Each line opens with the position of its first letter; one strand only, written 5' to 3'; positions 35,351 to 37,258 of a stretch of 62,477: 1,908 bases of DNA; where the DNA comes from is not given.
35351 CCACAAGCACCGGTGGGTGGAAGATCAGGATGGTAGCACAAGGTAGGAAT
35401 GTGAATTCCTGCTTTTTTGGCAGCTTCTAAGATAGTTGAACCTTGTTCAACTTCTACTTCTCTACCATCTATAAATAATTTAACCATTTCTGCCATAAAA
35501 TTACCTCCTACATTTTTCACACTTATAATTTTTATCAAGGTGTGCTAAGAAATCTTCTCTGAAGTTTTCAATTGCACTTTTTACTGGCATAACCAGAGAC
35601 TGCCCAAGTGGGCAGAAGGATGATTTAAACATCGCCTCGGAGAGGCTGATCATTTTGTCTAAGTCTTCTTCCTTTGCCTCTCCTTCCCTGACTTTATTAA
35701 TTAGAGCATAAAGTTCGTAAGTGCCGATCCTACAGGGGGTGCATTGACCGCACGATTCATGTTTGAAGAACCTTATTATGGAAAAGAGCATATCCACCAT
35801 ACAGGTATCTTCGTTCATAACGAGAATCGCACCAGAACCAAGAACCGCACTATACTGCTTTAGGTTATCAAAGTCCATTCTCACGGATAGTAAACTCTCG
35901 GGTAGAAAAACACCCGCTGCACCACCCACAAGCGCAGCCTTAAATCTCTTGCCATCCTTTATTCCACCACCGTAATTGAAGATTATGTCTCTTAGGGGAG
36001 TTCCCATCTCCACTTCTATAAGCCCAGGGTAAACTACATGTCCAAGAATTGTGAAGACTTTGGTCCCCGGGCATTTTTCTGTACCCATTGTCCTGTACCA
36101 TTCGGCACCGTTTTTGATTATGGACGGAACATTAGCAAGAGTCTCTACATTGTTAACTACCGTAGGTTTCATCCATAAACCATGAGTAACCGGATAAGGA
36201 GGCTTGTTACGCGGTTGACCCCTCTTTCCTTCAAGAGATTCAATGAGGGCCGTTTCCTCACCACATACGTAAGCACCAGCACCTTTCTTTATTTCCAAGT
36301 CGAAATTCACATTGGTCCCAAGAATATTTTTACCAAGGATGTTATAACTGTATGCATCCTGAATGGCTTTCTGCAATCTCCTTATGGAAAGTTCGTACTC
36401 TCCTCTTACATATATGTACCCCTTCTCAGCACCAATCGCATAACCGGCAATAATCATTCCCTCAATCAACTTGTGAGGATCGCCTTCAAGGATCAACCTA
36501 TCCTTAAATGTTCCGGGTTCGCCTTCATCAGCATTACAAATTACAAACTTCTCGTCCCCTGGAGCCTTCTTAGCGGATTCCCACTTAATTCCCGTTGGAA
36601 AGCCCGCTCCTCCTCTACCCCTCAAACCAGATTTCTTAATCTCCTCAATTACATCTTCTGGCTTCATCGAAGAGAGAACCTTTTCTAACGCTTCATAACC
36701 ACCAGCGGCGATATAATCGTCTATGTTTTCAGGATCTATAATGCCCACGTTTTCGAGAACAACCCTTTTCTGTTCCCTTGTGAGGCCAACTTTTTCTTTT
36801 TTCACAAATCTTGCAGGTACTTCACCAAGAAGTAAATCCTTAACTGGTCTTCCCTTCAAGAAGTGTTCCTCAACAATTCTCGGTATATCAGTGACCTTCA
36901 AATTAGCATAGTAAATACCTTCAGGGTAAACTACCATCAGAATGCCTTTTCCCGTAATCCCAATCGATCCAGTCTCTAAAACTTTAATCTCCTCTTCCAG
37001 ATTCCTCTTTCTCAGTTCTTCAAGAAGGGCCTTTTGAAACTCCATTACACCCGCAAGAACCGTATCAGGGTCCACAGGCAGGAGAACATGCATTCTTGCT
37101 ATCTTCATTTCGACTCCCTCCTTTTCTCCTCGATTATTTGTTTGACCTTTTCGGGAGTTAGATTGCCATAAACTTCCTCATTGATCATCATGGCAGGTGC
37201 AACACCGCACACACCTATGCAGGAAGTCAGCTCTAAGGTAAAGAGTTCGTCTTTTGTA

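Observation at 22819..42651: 19.8-kb co-directional supercluster joining an NAD-type formate dehydrogenase, an [FeFe]-hydrogenase, all H-cluster maturases, two NuoEF pairs and a signalling module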

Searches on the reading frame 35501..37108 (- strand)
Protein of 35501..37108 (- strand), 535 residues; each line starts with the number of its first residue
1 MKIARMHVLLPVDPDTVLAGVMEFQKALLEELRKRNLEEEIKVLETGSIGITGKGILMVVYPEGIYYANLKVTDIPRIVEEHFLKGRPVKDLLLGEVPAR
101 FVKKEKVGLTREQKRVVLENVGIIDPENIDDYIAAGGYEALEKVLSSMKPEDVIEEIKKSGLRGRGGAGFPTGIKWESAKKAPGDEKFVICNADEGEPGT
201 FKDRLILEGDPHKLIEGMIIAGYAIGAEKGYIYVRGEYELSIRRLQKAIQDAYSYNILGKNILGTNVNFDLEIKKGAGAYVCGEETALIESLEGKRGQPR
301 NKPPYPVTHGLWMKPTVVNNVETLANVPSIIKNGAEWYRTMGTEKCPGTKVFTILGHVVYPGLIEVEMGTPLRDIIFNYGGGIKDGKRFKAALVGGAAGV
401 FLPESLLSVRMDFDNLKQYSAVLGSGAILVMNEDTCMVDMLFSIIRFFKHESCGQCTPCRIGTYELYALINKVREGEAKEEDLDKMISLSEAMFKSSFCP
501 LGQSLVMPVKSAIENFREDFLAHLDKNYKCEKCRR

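Call 5: search_protein_families(library=pfam, proteins=[window:35501-37108:-], max_evalue=0.01)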
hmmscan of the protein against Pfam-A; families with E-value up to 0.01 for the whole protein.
window:35501-37108:- (535 aa): 4 families
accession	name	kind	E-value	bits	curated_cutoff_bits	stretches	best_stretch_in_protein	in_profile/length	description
PF01512.22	Complex1_51K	-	6.8e-53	179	31.2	1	157-328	1-149/150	Nuo51 FMN-binding domain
PF10589.14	NADH_4Fe-4S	-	1.9e-29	101.8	23.5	1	440-523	2-85/85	NADH-ubiquinone oxidoreductase-F iron-sulfur binding region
PF10531.15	SLBB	-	8.9e-08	32.3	27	1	351-395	1-48/55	SLBB domain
PF22461.2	SLBB_2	-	7e-05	23.3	27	1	351-397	2-49/79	SLBB domain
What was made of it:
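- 35501..37108 (-): NuoF2 = stripped BfuB paralogue (535 aa). Its N-terminal Trx-like domain has no Cys. The FMN/NADH motifs and the B1 cluster are intact. It has no B3/B4 domain, and the Zn-site residues are not conserved in its orthologues. Pfam (call 5).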

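Call 21: search_solved_structures(query=window:35501-37108:-, max_evalue=1e-20, show_alignments=2)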
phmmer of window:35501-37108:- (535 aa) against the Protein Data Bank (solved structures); distinct sequences matched with E-value up to 1e-20: 61 (the best 60 are shown).
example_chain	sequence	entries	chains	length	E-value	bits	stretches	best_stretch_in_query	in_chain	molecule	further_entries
7t2r_B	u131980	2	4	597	2.8e-177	593.6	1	1-530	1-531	NiFe hydrogenase subunit B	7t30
7q4v_B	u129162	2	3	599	6.6e-175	585.8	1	13-530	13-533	Iron hydrogenase HydB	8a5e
9n5u_B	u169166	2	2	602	3.7e-166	556.9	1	17-533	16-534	NfnB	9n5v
9bov_B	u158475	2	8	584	6.7e-164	549.5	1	19-534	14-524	NADH dehydrogenase (Quinone)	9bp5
7p5h_B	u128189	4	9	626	8.3e-163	545.9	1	18-527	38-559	Fe-hydrogenase, subunit beta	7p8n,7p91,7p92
8oh5_B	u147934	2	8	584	1.4e-156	525.3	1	19-533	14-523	NAD-reducing hydrogenase subunit HoxF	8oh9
8a6t_B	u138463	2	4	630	1.2e-150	505.7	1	39-530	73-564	Electron bifurcating hydrogenase subunit HydB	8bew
7q4w_B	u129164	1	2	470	1.9e-147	495.2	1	128-530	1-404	Iron hydrogenase HydB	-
9mqx_B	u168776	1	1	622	3.1e-142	478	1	17-527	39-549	NADH:ubiquinone oxidoreductase, NADH-binding (51 kD) subunit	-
2fug_1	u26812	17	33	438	1.6e-127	429.5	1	112-523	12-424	NADH-quinone oxidoreductase chain 1 | NADH-QUINONE OXIDOREDUCTASE SUBUNIT 1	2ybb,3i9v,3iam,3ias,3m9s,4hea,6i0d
6hl2_B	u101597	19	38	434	8.9e-123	413.8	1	127-524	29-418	NADH-quinone oxidoreductase subunit F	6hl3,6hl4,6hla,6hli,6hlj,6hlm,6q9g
7q5y_C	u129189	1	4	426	9e-123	413.8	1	127-524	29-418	NADH-quinone oxidoreductase subunit F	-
6q9c_B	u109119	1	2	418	1.8e-122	412.8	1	127-520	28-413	NADH-quinone oxidoreductase subunit F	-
6r7p_B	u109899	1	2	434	2.3e-122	412.4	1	127-524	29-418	NADH-quinone oxidoreductase subunit F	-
9fii_B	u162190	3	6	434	3.2e-122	412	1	127-524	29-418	NADH-quinone oxidoreductase subunit F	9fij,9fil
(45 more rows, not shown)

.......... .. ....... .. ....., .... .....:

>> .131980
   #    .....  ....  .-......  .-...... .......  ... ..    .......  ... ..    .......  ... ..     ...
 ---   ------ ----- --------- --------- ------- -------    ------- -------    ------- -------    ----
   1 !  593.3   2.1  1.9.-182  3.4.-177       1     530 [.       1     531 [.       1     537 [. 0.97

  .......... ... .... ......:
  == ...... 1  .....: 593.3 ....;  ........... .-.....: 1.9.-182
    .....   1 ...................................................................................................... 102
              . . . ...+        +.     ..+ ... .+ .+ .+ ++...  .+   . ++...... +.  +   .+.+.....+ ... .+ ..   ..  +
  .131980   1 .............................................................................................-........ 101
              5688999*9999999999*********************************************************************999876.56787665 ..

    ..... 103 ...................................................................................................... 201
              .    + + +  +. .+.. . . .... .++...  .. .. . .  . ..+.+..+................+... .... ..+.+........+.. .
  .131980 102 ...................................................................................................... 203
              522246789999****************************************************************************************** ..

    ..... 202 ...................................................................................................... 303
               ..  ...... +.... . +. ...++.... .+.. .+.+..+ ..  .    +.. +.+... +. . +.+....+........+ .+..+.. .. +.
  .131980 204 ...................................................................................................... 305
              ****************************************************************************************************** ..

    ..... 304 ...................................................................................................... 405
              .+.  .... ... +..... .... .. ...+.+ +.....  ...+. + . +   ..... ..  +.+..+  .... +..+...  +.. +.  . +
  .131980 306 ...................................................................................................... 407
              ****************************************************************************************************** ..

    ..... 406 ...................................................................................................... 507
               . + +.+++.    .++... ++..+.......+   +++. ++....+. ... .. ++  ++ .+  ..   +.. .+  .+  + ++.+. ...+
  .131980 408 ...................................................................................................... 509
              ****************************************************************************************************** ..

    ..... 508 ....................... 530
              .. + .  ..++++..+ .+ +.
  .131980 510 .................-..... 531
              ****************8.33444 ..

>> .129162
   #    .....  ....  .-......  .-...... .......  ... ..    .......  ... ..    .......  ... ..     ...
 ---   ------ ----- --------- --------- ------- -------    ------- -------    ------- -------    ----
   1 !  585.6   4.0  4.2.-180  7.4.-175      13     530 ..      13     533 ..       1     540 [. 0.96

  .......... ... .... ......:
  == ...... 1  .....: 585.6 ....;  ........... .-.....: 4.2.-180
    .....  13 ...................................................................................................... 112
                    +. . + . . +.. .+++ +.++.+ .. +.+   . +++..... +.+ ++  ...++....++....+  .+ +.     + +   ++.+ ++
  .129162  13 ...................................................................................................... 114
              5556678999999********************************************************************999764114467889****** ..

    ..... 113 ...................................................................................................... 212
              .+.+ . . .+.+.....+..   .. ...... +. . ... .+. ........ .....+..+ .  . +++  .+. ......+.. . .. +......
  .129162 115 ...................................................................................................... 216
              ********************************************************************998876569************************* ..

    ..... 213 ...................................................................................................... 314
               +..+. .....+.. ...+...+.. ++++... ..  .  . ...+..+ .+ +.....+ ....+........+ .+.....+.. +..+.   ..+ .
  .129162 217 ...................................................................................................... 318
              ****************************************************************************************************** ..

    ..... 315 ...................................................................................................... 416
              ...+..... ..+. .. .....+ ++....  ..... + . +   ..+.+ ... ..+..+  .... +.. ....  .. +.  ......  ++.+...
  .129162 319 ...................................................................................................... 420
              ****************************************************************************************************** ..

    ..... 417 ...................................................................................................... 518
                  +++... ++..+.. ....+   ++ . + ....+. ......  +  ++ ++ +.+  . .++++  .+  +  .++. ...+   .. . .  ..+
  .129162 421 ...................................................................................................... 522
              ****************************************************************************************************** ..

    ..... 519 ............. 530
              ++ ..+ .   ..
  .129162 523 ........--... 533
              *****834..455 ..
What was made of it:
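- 35501..37108 (-): PDB: HydB-type 594 bits against FdsB 404 bits, with full-length alignment to FdsB 6vw7_B (call 21).
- On FdsABG-type NAD+-dependent formate dehydrogenase: NuoE2/NuoF2 have the FdsG/FdsB layout (call 21).
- Closest known: NAD+-dependent FdsABG. Same: NuoF2 has the FdsB layout (call 21).
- NuoF2 has the same domain layout as FdsB: a cluster-less Trx-like N-terminal domain plus the NuoF core, with full-length alignment to 6vw7_B (call 21).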

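Call 50: find_related_loci(query=A1, collection=metagenome_contigs, flank=10000)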
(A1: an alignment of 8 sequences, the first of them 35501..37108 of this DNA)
Query A1 (535 aa) in metagenome_contigs; peptide patterns used: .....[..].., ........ (x = any residue, [..] = any of these).
600 stretches matched a pattern (row limit reached: there are more); 600 encode a relative of the query (tblastn E <= 1e-3); the best 80 are kept; 80 distinct loci.
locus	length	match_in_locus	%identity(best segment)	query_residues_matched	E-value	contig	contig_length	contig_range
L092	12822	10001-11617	63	1-535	0e+0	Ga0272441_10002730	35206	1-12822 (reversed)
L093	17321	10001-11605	53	1-533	0e+0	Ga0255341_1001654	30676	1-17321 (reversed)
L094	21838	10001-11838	51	1-530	2e-180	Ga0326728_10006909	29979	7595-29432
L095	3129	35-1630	49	1-531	0e+0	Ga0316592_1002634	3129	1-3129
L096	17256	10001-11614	51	1-534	5e-178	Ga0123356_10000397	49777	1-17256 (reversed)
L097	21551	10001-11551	51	6-525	2e-177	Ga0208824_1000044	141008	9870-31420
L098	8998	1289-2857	50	5-524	4e-174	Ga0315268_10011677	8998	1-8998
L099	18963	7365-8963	49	5-534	2e-174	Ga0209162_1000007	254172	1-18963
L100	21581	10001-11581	50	5-530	3e-174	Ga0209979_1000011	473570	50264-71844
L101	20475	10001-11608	51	1-534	2e-173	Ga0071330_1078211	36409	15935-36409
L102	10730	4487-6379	48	5-530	2e-172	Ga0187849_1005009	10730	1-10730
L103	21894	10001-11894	51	1-534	1e-171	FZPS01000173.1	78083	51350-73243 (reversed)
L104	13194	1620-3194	50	2-524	8e-172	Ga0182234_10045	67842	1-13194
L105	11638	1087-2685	48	5-534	3e-171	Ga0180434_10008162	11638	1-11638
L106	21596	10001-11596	49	1-531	2e-169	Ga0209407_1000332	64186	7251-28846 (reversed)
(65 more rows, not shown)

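Call 58: search_protein_families(library=pfam, proteins=[L097:11677-12480:+, L097:12484-13971:+, L097:13968-14882:+, L097:14872-18405:-], max_evalue=0.0001)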
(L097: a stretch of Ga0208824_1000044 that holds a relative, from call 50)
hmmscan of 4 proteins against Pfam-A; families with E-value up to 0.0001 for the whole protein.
L097:11677-12480:+ (267 aa): 1 family
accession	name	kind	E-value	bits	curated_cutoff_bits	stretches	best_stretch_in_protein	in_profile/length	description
PF01464.25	SLT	-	9.1e-07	28.9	21.3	1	177-265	11-83/117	Transglycosylase SLT domain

L097:12484-13971:+ (495 aa): 1 family
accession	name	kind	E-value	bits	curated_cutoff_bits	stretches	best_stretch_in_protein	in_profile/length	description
PF00128.31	Alpha-amylase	-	1e-60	206.7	22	1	12-371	1-394/446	Alpha amylase, catalytic domain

L097:13968-14882:+ (304 aa): 1 family
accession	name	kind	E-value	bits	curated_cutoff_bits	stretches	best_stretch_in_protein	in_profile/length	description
PF00892.27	EamA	-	2.4e-38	131.9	28.2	2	9-139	2-134/135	EamA-like transporter family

L097:14872-18405:- (1177 aa): 6 families
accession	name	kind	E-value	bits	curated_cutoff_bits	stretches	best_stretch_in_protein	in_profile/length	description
PF02463.25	SMC_N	-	1.5e-49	168.8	40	1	4-1159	2-216/220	RecF/RecN/SMC N terminal domain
PF06470.18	SMC_hinge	-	5.9e-27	94.8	22.5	1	515-630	2-115/116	SMC proteins Flexible Hinge Domain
PF13304.12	AAA_21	-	4.7e-15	56.9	27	2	27-111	1-79/304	AAA domain, putative AbiEii toxin, Type IV TA system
PF13476.12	AAA_23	-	3e-11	44.8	27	1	6-334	1-191/201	AAA domain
PF13175.12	AAA_15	-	4.6e-11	43.4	32.1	1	3-294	2-289/374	AAA ATPase domain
PF13555.12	AAA_29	-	1.9e-05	24.7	27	1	15-49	12-46/61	P-loop containing region of AAA domain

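Call 63: find_homologous_proteins(query=window:35501-37108:-, max_evalue=1e-80)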
Query window:35501-37108:- (535 aa): 7991 proteins with E <= 1e-80 among 8000 candidates; the best 120 are listed.
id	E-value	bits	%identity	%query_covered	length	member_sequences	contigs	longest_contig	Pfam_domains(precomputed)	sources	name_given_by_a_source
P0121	0.0e+0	1165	94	100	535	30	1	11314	PF10531.16,PF10589.15,PF22461.3,PF01512.23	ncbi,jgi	-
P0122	0.0e+0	1080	86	100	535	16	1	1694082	PF10531.16,PF10589.15,PF22461.3,PF01512.23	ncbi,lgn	-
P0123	0.0e+0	1062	84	100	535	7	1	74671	PF10531.16,PF10589.15,PF22461.3,PF01512.23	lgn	-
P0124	0.0e+0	1041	83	100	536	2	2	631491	PF10531.16,PF10589.15,PF22461.3,PF01512.23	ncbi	-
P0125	8.2e-286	967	77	100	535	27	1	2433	PF10531.16,PF10589.15,PF01512.23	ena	-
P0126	6.4e-256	868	71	97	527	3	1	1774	PF10531.16,PF10589.15,PF01512.23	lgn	-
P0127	5.0e-254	862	71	97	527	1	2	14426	PF10531.16,PF10589.15,PF22461.3,PF01512.23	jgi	-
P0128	3.7e-253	859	71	97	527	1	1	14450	PF10531.16,PF10589.15,PF01512.23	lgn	-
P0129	8.4e-252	855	72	97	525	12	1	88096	PF10531.16,PF10589.15,PF01512.23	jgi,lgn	jgi:NADH:ubiquinone oxidoreductase subunit F (NADH-binding)/(2Fe-2S) ferredoxin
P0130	1.7e-251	854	71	98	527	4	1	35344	PF10531.16,PF10589.15,PF01512.23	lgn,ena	-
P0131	1.9e-250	850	69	98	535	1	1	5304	PF10531.16,PF10589.15,PF22461.3,PF01512.23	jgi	jgi:NADH-quinone oxidoreductase subunit F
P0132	4.0e-250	849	70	98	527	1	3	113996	PF10531.16,PF10589.15,PF01512.23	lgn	-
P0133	2.0e-247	840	67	100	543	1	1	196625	PF10531.16,PF10589.15,PF22461.3,PF01512.23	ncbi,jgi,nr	ncbi:MAG: NADH-quinone oxidoreductase subunit F [Dictyoglomus sp. NZ13-RE01]|nr:MAG: NADH-quinone ox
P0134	1.4e-245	834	67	99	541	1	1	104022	PF10531.16,PF10589.15,PF01512.23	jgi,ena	-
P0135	1.9e-245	834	70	98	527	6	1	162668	PF10531.16,PF10589.15,PF01512.23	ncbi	ncbi:MAG: NADH-quinone oxidoreductase subunit NuoF [Caldisericia bacterium]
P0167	1.1e-240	818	66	98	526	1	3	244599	PF10531.16,PF10589.15,PF22461.3,PF01512.23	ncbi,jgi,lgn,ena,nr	ncbi:MAG TPA: NADH-quinone oxidoreductase subunit NuoF [Syntrophorhabdaceae bacterium]|nr:NADH-quino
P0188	2.4e-239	813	65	100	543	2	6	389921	PF10531.16,PF10589.15,PF01512.23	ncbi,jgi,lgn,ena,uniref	uniref:NADH-quinone oxidoreductase subunit NuoF n=1 Tax=Dictyoglomus thermophilum TaxID=14 RepID=A0A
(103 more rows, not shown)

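Call 64: find_encoding_contigs(protein=P0188, flank=10000, max_places=1)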
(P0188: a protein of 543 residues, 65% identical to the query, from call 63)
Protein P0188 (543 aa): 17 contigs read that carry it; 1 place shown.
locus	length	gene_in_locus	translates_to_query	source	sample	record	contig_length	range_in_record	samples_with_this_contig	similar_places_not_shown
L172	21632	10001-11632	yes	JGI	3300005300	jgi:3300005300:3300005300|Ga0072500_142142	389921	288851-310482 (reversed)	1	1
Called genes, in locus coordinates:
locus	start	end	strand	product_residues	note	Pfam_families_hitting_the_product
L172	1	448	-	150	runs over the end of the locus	PF22811:Zn_ribbon_NrdR, PF03477:ATP-cone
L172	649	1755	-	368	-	PF01261:AP_endonuc_2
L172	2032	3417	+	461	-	PF05228:CHASE4, PF00672:HAMP, PF00990:GGDEF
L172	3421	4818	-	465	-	PF01406:tRNA-synt_1e, PF09334:tRNA-synt_1g (faint), PF23493:CysS_C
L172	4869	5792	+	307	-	PF00389:2-Hacid_dh, PF02826:2-Hacid_dh_C, PF00670:AdoHcyase_NAD (weak)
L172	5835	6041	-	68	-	PF26391:MamI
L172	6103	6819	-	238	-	PF00702:Hydrolase, PF13419:HAD_2, PF13242:Hydrolase_like (weak)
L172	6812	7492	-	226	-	PF13367:PrsW-protease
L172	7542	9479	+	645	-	PF00497:SBP_bac_3, PF13487:HD_5, PF01966:HD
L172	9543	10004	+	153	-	PF01257:2Fe-2S_thioredx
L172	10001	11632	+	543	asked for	PF01512:Complex1_51K, PF10531:SLBB (weak), PF10589:NADH_4Fe-4S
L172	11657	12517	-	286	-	PF02915:Rubrerythrin (weak), PF01988:VIT1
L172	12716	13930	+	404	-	PF00480:ROK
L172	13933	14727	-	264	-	PF00950:ABC-3, PF01032:FecCD (weak)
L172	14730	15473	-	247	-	PF02463:SMC_N (faint), PF00005:ABC_tran, PF13304:AAA_21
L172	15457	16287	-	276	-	PF01297:ZnuA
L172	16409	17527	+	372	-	PF00480:ROK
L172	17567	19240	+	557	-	PF01558:POR, PF01855:POR_N, PF17147:PFOR_II (weak)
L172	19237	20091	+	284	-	PF02775:TPP_enzyme_C, PF12367:PFO_beta_C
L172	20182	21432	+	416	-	PF02056:Glyco_hydro_4, PF11975:Glyco_hydro_4C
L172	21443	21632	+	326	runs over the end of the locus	PF01869:BcrAD_BadFG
